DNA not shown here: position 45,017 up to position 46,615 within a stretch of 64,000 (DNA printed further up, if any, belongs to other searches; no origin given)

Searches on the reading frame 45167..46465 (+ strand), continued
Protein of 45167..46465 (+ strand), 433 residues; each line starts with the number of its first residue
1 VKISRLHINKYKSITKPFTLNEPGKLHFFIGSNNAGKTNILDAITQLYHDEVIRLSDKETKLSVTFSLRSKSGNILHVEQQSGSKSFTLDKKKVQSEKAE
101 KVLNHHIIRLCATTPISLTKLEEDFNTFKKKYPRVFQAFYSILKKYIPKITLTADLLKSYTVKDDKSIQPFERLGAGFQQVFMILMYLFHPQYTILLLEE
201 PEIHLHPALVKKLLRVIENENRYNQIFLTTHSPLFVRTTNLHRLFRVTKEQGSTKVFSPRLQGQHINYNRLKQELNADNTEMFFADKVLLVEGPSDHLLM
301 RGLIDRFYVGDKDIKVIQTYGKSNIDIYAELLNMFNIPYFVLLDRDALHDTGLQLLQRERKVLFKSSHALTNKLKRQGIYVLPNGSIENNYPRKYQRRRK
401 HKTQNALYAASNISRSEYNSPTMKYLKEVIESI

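Call 83: fold_search(model_id=the predicted structure, library=pdb)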
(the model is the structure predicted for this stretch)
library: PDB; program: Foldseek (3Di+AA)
matches with E <= 10: 1423; with E <= 0.001: 732
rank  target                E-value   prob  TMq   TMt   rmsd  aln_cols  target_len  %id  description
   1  6p74                  5.4e-20  1.00  0.59  0.51  12.2       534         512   16  OLD nuclease from Thermus Scotoductus (released 2020-01-29)
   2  8x5i_D                3.2e-16  1.00  0.64  0.51  10.7       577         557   17  Structure of ATP/Mg2+ bound Gabija GajA (released 2024-02-28)
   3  8u7i_A                3.6e-16  1.00  0.61  0.44  14.0       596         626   16  Structure of the phage immune evasion protein Gad1 bound to the Gabija GajAB complex (released 2023-11-22)
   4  8sm3_A                3.8e-16  1.00  0.61  0.50  12.4       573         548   17  Structure of Bacillus cereus VD045 Gabija GajA-GajB Complex (released 2023-11-22)
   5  8j4t_A                1.4e-15  1.00  0.56  0.52   8.7       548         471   16  GajA-GajB complex (released 2024-02-21)
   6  8x5i_B                3.6e-15  1.00  0.60  0.49  12.1       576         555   17  Structure of ATP/Mg2+ bound Gabija GajA (released 2024-02-28)
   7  8tjy_A                4.1e-15  1.00  0.57  0.52   8.4       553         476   16  Structure of Gabija AB complex (released 2024-04-24)
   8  8x5i_A                7.5e-15  1.00  0.58  0.54   8.3       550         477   15  Structure of ATP/Mg2+ bound Gabija GajA (released 2024-02-28)
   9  9lp9_B                1.4e-14  1.00  0.56  0.35  15.0       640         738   15  The cryo-EM structure of retron Eco8 in a standby state (released 2025-11-19)
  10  8x5i_C                2.8e-14  1.00  0.59  0.54   8.5       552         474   16  Structure of ATP/Mg2+ bound Gabija GajA (released 2024-02-28)
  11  8jqb_A                4.3e-14  1.00  0.57  0.53   8.3       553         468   16  Structure of Gabija GajA-GajB 4:4 Complex (released 2024-02-28)
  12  9x9b_B                6.7e-14  1.00  0.54  0.33  12.9       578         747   15  Retron-Eco8 complex with ATP-Mg2+ (released 2026-03-04)
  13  9x94_J                1.7e-13  1.00  0.51  0.33  12.2       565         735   15  Apo Retron-Eco8 complex (released 2026-03-18)
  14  9lpa_B                1.9e-13  1.00  0.55  0.34  12.3       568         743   15  The cryo-EM structure of retron Eco8 in an active state (released 2025-11-19)
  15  8jq9_A                2.3e-13  1.00  0.56  0.53   7.5       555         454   16  Structure of Gabija GajA (released 2024-02-28)
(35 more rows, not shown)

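Call 84: search_protein_families(library=pfam, proteins=[L008:4676-6001:+, L009:3697-4998:+, L004:2211-3626:+, L004:3632-5341:+], max_evalue=0.01)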
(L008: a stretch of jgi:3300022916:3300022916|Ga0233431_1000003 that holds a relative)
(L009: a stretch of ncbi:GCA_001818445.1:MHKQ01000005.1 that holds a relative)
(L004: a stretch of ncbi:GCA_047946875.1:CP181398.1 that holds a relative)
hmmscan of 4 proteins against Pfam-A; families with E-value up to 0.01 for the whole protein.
L008:4676-6001:+ (442 aa): 1 family
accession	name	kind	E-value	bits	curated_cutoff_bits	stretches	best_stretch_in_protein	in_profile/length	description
PF22053.2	DUF6938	-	6.5e-17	62.4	27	2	303-393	111-196/236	Domain of unknown function (DUF6938)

L009:3697-4998:+ (434 aa): 1 family
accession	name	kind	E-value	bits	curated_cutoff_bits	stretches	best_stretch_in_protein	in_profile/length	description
PF22053.2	DUF6938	-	8e-13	49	27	2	299-365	115-175/236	Domain of unknown function (DUF6938)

L004:2211-3626:+ (472 aa): 0 families

L004:3632-5341:+ (570 aa): 6 families
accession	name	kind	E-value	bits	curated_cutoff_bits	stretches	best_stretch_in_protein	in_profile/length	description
PF10412.15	TrwB_AAD_bind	-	1.5e-12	47.6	20.5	1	28-341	10-309/387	Type IV secretion-system coupling protein DNA-binding domain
PF12696.13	TraG-D_C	-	3e-05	24.4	22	1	284-346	3-68/126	TraM recognition site of TraD and TraG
PF01935.23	DUF87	-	0.00033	21.3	23.2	1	27-246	16-203/220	Helicase HerA, central domain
PF13401.12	AAA_22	-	0.00097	19.9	27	0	32-54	4-26/130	AAA domain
PF13245.12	AAA_19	-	0.0045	17.6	25.1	0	33-56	11-34/134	AAA domain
PF18864.6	AbiTii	-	0.0076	16.9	27.6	0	446-532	50-129/189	AbiTii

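Call 85: search_protein_families(library=padloc, proteins=[L008:4676-6001:+, L009:3697-4998:+, L004:2211-3626:+, L004:3632-5341:+], max_evalue=0.001)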
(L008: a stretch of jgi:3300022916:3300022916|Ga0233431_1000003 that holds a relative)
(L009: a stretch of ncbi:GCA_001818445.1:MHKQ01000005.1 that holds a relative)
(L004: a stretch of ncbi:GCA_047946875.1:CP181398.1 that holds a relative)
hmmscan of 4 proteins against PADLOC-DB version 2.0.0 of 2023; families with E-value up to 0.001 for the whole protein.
L008:4676-6001:+ (442 aa): 0 families

L009:3697-4998:+ (434 aa): 0 families

L004:2211-3626:+ (472 aa): 0 families

L004:3632-5341:+ (570 aa): 3 families
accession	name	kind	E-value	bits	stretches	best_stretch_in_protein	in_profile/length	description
PDLC04140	mad8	-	4.1e-17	60.7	1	27-371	18-284/314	mads_8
PDLC04103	HerA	-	1e-06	25.4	0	288-342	459-509/579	-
PDLC04105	HerA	-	0.00017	18.3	0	33-88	166-222/576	-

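Call 90: find_related_loci(query=A5, collection=viral_contigs, flank=6000)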
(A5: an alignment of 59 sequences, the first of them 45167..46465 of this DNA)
Query A5 (433 aa) in viral_contigs; peptide patterns used: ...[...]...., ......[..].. (x = any residue, [..] = any of these).
107 stretches matched a pattern; 69 encode a relative of the query (tblastn E <= 1e-3); 69 distinct loci.
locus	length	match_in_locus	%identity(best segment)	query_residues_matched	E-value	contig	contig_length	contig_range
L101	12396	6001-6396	35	165-301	4e-19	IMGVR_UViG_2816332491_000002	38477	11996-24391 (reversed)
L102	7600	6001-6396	34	165-301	1e-18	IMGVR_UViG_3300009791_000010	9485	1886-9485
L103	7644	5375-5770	34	165-301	1e-18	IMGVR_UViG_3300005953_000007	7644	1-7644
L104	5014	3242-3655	31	165-307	8e-18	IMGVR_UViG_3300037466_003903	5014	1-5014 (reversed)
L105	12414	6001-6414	31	165-307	9e-18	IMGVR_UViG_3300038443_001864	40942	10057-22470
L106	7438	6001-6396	34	165-301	1e-17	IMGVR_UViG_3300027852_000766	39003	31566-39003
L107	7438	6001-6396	34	165-301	1e-17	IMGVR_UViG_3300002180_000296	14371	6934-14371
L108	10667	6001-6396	31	168-304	1e-16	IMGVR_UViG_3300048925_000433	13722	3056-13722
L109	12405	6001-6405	32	165-304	6e-16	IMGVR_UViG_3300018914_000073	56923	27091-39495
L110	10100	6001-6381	32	170-301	1e-14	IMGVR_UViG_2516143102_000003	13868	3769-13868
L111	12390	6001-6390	30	170-304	2e-14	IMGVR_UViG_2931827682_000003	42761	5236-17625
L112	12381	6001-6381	33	170-301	8e-14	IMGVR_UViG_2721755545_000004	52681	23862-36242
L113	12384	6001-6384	28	170-301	8e-14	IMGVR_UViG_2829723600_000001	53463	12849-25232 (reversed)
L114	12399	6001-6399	30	168-304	5e-13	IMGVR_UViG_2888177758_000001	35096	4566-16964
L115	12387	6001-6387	29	165-298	1e-12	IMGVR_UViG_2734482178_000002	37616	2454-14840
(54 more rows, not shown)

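Call 92: search_dna_similar(query=window:45167-46465:+, collection=phages, mode=protein, max_evalue=0.00001, max_rows=10)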
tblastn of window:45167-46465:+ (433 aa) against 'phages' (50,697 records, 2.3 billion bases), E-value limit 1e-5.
Records with a match: 2; places in all: 2; records where one place covers at least 80% of the query: 0.
Best place of each record, by identity: <60% 2.
By first word of the organism name: Burkholderia 2.
By host as written in the record: Burkholderia cenocepacia strain C6433 2.
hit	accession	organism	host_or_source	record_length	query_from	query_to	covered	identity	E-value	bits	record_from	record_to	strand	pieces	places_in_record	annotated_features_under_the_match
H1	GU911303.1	Burkholderia phage KS5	Burkholderia cenocepacia strain C6433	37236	162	347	43%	23.7%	7e-8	61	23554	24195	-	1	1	28: gp28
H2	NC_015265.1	Burkholderia phage KS5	Burkholderia cenocepacia strain C6433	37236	162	347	43%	23.7%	7e-8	61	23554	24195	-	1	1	28: ATP-dependent endonuclease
